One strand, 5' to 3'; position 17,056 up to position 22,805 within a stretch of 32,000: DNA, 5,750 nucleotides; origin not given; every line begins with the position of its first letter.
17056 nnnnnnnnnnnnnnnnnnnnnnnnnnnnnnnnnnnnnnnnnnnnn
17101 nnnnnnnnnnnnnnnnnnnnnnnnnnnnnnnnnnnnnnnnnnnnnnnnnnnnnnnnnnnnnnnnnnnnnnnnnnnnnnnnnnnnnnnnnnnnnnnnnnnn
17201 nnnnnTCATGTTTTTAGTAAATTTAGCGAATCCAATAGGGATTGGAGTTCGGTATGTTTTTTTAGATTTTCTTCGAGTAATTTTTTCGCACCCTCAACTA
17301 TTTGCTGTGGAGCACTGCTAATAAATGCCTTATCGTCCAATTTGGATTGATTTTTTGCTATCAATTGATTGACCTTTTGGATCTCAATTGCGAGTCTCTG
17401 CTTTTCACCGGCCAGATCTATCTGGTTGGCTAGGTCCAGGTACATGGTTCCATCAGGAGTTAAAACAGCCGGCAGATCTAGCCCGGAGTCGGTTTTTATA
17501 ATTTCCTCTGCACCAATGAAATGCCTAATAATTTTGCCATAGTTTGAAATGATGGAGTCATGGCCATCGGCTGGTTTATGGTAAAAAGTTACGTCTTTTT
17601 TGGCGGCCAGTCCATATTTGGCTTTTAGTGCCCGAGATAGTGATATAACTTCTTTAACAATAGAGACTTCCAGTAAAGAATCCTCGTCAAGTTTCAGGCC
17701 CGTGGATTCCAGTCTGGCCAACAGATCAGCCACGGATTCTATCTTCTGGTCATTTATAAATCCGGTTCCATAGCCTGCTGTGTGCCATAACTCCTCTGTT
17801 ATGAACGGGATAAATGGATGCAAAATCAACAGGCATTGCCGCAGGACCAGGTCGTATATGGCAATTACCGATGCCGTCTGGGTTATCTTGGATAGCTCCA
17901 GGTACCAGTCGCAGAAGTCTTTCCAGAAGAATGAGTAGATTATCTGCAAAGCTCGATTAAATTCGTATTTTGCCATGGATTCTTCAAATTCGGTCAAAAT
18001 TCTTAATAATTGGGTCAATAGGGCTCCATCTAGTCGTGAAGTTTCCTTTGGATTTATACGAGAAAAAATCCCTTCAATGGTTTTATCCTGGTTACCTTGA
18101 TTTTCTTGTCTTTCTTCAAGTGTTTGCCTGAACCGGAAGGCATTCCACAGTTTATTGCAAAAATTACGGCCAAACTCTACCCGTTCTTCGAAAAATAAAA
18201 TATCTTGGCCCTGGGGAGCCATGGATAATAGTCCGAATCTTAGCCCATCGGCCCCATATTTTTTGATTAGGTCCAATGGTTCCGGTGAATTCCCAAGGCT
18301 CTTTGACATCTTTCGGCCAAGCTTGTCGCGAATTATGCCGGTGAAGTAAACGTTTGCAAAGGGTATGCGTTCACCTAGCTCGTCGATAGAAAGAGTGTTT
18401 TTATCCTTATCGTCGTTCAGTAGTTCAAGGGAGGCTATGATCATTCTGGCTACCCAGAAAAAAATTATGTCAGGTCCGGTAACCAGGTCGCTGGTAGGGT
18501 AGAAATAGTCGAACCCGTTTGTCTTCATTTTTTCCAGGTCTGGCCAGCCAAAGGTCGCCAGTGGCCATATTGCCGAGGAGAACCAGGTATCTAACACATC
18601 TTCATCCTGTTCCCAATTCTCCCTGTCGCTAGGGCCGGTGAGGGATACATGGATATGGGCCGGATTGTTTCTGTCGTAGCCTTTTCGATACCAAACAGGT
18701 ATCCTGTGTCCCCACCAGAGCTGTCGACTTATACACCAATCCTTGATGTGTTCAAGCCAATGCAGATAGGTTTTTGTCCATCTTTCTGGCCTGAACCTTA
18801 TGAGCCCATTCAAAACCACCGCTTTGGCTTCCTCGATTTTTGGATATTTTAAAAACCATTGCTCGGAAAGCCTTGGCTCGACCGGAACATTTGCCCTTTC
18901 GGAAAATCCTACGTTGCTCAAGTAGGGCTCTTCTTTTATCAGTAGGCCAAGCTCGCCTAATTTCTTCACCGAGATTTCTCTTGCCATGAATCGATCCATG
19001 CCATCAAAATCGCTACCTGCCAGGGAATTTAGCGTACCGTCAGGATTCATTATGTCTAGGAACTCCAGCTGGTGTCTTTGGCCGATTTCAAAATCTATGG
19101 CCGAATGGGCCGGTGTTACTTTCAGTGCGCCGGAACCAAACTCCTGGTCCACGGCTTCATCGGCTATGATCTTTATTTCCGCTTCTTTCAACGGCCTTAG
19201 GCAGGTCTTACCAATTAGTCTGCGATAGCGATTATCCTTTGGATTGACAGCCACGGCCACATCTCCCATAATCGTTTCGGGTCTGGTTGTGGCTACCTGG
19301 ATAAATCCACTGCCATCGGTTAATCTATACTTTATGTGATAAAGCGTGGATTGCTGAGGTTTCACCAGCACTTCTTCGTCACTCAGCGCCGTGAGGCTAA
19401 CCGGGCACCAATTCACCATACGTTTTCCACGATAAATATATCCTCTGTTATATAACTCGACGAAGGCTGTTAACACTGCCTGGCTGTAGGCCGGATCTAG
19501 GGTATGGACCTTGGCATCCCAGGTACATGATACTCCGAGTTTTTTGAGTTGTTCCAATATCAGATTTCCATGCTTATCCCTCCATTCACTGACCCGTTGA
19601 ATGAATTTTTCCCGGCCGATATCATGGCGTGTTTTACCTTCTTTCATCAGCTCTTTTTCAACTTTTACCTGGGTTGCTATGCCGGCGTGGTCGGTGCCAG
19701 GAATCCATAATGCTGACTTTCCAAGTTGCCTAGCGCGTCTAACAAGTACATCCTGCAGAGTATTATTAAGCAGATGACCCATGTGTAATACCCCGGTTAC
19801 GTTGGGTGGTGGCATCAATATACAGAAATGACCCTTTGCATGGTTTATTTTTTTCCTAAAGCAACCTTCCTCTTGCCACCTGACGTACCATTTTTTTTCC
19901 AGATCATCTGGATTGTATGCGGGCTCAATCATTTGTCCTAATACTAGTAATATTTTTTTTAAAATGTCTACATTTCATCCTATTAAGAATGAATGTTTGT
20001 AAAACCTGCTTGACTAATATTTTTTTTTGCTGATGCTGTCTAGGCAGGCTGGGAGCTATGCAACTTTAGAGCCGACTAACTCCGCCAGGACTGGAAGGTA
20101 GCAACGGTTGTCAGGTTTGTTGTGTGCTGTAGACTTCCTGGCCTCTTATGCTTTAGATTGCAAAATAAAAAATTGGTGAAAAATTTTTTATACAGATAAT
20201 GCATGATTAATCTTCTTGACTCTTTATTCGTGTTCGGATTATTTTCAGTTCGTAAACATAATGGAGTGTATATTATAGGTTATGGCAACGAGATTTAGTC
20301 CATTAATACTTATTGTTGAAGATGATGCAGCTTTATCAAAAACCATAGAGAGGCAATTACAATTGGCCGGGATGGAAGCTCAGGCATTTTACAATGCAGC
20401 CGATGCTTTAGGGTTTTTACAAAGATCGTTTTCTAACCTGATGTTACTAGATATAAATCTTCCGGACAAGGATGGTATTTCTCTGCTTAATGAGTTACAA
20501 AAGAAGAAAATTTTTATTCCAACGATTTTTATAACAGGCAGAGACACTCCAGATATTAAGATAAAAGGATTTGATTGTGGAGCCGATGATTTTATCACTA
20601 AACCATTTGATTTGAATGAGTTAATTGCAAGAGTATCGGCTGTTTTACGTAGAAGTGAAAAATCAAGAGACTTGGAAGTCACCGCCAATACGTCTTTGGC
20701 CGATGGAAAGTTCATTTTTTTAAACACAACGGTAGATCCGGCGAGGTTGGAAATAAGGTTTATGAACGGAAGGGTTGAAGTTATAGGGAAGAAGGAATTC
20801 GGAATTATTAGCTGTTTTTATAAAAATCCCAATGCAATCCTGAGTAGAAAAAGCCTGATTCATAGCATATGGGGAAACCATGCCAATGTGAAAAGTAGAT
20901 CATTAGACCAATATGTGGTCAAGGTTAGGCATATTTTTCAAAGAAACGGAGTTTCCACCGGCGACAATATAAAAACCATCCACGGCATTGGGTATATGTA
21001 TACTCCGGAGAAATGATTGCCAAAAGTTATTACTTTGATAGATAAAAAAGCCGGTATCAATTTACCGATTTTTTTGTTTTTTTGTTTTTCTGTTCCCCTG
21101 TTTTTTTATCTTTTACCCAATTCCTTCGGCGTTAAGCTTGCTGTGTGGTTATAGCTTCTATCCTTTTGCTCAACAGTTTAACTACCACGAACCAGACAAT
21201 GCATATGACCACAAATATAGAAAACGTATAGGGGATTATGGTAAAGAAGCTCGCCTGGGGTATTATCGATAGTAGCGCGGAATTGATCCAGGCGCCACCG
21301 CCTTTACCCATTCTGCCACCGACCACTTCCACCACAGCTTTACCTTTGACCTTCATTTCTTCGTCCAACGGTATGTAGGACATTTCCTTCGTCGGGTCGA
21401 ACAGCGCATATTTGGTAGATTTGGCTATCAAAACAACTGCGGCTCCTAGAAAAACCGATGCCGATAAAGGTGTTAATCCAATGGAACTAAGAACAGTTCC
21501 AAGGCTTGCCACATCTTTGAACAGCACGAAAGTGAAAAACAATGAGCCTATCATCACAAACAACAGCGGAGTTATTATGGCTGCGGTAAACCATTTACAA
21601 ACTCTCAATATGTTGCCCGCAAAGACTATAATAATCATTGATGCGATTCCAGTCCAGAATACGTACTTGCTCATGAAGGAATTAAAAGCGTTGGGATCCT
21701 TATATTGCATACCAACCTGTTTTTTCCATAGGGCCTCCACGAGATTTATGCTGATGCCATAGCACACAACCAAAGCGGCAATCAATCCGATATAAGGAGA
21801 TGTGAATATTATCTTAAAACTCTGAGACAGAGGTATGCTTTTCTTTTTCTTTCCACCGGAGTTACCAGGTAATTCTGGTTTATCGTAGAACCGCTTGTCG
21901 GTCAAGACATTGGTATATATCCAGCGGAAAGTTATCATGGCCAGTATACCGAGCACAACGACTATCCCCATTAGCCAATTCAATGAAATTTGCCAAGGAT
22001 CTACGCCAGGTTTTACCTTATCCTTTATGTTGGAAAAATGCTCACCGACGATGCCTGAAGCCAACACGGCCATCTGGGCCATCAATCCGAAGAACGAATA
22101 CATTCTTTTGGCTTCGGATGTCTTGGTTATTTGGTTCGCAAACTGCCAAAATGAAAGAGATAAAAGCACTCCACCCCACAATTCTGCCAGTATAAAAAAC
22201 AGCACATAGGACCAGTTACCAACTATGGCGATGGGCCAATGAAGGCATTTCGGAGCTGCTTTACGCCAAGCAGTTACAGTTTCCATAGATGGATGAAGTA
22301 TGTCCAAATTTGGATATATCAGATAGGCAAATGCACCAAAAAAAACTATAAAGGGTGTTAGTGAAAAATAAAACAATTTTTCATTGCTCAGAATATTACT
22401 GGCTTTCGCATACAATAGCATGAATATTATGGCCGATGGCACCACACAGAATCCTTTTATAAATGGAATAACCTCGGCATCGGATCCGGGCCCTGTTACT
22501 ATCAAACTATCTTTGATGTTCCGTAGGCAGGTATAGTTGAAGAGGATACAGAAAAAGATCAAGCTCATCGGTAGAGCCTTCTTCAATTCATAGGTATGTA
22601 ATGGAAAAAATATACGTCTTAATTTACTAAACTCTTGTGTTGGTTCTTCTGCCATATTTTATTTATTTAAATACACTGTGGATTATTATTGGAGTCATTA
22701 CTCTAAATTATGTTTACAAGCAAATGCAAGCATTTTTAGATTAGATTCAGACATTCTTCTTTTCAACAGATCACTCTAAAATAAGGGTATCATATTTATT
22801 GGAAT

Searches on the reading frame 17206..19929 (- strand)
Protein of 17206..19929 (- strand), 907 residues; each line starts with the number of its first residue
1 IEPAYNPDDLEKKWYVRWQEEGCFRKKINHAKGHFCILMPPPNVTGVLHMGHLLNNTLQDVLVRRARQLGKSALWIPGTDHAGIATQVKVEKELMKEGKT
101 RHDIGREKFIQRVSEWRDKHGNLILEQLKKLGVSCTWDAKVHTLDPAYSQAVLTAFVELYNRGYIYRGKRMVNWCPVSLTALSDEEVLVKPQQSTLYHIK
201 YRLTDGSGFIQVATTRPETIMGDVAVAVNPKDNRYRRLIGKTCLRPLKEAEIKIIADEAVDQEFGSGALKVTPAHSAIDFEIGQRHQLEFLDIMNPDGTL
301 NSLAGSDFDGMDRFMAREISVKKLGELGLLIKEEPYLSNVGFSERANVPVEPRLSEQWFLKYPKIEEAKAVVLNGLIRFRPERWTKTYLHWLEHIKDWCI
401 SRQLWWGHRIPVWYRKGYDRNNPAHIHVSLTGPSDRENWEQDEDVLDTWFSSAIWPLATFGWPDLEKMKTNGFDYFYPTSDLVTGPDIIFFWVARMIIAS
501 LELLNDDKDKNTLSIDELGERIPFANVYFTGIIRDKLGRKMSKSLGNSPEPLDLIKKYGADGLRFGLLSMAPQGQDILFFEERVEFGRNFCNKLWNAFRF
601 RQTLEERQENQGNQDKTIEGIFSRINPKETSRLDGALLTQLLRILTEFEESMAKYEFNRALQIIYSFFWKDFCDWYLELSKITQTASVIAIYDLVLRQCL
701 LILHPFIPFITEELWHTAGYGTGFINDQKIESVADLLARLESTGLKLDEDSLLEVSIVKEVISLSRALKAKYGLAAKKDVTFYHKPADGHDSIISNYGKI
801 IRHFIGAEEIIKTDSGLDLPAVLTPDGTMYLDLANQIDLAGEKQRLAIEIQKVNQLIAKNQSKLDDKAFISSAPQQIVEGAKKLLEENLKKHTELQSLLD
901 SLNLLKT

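Call 11: search_protein_families(library=pfam, proteins=[window:17206-19929:-], max_evalue=0.001)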
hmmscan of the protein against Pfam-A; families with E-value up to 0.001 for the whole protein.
window:17206-19929:- (907 aa): 5 families
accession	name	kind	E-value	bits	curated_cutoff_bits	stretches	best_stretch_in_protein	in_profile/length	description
PF00133.28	tRNA-synt_1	-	7.5e-122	407.5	22.7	1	13-577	1-411/414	tRNA synthetases class I (I, L, M and V)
PF08264.19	Anticodon_1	-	2.2e-28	99.4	25.1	1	636-780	3-144/148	Anticodon-binding domain of tRNA ligase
PF09334.17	tRNA-synt_1g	-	2.7e-20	72.9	20.1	1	42-188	8-136/391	tRNA synthetases class I (M)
PF10458.14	Val_tRNA-synt_C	-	1.1e-08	35.7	25.9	1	838-902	1-65/66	Valyl tRNA synthetase tRNA binding arm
PF13603.12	tRNA-synt_1_2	-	2.7e-07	30.7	25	1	240-299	86-145/185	Leucyl-tRNA synthetase, editing domain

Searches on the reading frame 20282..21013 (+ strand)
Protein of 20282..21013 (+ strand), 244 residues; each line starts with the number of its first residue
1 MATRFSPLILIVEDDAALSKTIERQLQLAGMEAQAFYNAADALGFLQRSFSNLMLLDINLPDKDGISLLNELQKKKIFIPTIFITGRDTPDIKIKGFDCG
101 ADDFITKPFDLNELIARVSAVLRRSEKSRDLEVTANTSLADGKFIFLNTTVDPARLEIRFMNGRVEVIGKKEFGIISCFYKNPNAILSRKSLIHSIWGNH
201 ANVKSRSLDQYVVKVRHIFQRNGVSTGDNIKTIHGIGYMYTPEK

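Call 12: search_protein_families(library=pfam, proteins=[window:20282-21013:+], max_evalue=0.001)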
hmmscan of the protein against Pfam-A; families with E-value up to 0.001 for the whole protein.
window:20282-21013:+ (244 aa): 2 families
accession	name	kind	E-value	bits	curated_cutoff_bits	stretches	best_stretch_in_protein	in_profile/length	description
PF00072.30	Response_reg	-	3.7e-26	91.9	30.2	1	9-118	1-110/111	Response regulator receiver domain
PF00486.34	Trans_reg_C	-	9.7e-15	54.9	26.2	1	169-239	7-76/77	Transcriptional regulatory protein, C terminal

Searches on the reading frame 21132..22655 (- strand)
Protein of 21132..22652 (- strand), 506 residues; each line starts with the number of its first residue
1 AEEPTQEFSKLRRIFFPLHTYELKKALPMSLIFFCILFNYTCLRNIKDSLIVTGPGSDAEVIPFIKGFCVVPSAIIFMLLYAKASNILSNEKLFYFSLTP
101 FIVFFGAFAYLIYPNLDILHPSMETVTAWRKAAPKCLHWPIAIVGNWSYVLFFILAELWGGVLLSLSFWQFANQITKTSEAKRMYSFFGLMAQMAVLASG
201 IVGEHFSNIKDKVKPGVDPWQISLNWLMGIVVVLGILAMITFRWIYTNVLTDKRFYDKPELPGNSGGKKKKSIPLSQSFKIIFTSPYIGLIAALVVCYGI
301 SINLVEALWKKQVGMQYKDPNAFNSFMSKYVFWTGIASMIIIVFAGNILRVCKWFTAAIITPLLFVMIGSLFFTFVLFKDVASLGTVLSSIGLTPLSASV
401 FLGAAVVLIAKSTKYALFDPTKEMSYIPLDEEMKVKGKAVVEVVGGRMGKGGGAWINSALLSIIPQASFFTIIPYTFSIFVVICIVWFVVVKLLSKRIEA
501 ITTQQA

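Call 12: search_protein_families(library=pfam, proteins=[window:21132-22652:-], max_evalue=0.001)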
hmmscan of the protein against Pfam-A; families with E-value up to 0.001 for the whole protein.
window:21132-22652:- (506 aa): 1 family
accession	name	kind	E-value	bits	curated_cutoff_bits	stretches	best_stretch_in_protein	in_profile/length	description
PF03219.20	TLC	-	8.9e-175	582.6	21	1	3-496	3-489/491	TLC ATP/ADP transporter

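Call 73: find_homologous_proteins(query=window:21135-22655:-, max_evalue=1e-50)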
Query window:21135-22655:- (507 aa): 2349 proteins with E <= 1e-50 among 8000 candidates; the best 120 are listed.
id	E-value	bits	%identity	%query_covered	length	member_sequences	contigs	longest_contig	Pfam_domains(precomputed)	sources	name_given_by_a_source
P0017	0.0e+0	1055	100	94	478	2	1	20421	PF03219.21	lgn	-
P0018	0.0e+0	1018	90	100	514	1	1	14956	PF03219.21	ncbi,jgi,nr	ncbi:MAG: NTP/NDP exchange transporter [Puniceicoccales bacterium]|jgi:AAA family ATP:ADP antiporter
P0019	1.7e-243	827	72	99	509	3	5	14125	PF03219.21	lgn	-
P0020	7.3e-237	806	70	99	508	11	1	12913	PF03219.21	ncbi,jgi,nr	ncbi:MAG: NTP/NDP exchange transporter [Puniceicoccales bacterium]|jgi:AAA family ATP:ADP antiporter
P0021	3.9e-232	790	69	100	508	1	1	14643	PF03219.21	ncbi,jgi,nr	ncbi:MAG: NTP/NDP exchange transporter [Puniceicoccales bacterium]|jgi:AAA family ATP:ADP antiporter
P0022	4.7e-232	790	70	98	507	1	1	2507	PF03219.21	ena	-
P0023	1.1e-228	779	69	99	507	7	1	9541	PF03219.21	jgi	jgi:AAA family ATP:ADP antiporter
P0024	1.5e-228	778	69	99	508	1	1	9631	PF03219.21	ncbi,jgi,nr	ncbi:MAG: NTP/NDP exchange transporter [Puniceicoccales bacterium]|jgi:AAA family ATP:ADP antiporter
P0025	3.4e-228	777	68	98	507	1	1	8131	PF03219.21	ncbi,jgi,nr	ncbi:MAG: NTP/NDP exchange transporter [Puniceicoccales bacterium]|jgi:AAA family ATP:ADP antiporter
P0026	6.6e-222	756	66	99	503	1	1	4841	PF03219.21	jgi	jgi:AAA family ATP:ADP antiporter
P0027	2.0e-220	751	67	98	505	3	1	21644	PF03219.21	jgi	jgi:AAA family ATP:ADP antiporter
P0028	5.2e-220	750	68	99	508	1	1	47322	PF03219.21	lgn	-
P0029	3.7e-216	737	67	96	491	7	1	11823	PF03219.21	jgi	jgi:AAA family ATP:ADP antiporter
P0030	3.7e-216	737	64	99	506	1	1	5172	PF03219.21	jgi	-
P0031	2.3e-211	721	61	99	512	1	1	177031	PF03219.21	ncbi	-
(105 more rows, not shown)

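Call 74: find_encoding_contigs(protein=P0018, flank=10000)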
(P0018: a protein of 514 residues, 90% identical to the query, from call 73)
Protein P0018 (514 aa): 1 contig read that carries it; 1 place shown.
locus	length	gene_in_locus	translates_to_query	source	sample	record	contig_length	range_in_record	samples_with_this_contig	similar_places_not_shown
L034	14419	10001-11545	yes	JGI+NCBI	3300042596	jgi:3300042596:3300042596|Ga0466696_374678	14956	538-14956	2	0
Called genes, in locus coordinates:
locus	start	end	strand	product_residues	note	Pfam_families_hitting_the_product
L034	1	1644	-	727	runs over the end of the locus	?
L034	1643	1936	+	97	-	-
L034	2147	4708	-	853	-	-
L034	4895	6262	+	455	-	PF00753:Lactamase_B, PF23023:Anti-Pycsar_Apyc1, PF12706:Lactamase_B_2 (weak), PF10996:Beta-Casp, PF07521:RMMBL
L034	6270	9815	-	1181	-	PF01855:POR_N, PF17147:PFOR_II, PF01558:POR, PF10371:EKR, PF00037:Fer4 (weak), PF12838:Fer4_7, PF13183:Fer4_8, PF13484:Fer4_16, +8 more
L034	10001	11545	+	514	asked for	PF03219:TLC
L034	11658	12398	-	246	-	PF00072:Response_reg, PF00486:Trans_reg_C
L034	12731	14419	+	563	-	PF00133:tRNA-synt_1, PF09334:tRNA-synt_1g, PF13603:tRNA-synt_1_2 (faint)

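Call 75: find_encoding_contigs(protein=P0021, flank=10000)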
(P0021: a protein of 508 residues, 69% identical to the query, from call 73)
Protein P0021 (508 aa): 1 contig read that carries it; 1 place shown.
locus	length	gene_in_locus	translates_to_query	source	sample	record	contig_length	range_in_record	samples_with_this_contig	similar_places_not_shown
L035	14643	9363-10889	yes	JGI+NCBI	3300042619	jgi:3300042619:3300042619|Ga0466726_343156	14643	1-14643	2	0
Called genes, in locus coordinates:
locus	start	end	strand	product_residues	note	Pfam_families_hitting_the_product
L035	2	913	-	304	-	PF01588:tRNA_bind, PF03483:B3_4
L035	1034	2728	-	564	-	PF03979:Sigma70_r1_1, PF00140:Sigma70_r1_2, PF04542:Sigma70_r2, PF04539:Sigma70_r3, PF04545:Sigma70_r4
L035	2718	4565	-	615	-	PF01807:Zn_ribbon_DnaG, PF08275:DNAG_N, PF01751:Toprim (weak), PF13155:Toprim_2, PF13662:Toprim_4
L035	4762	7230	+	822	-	PF00176:SNF2-rel_dom, PF04851:ResIII, PF00271:Helicase_C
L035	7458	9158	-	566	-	-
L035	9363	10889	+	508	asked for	PF03219:TLC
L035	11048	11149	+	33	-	-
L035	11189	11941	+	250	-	PF02348:CTP_transf_3, PF12804:NTP_transf_3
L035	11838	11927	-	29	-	-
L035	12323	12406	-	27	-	-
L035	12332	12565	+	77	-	-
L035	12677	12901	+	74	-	-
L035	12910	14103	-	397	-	PF01490:Aa_trans (weak), PF03222:Trp_Tyr_perm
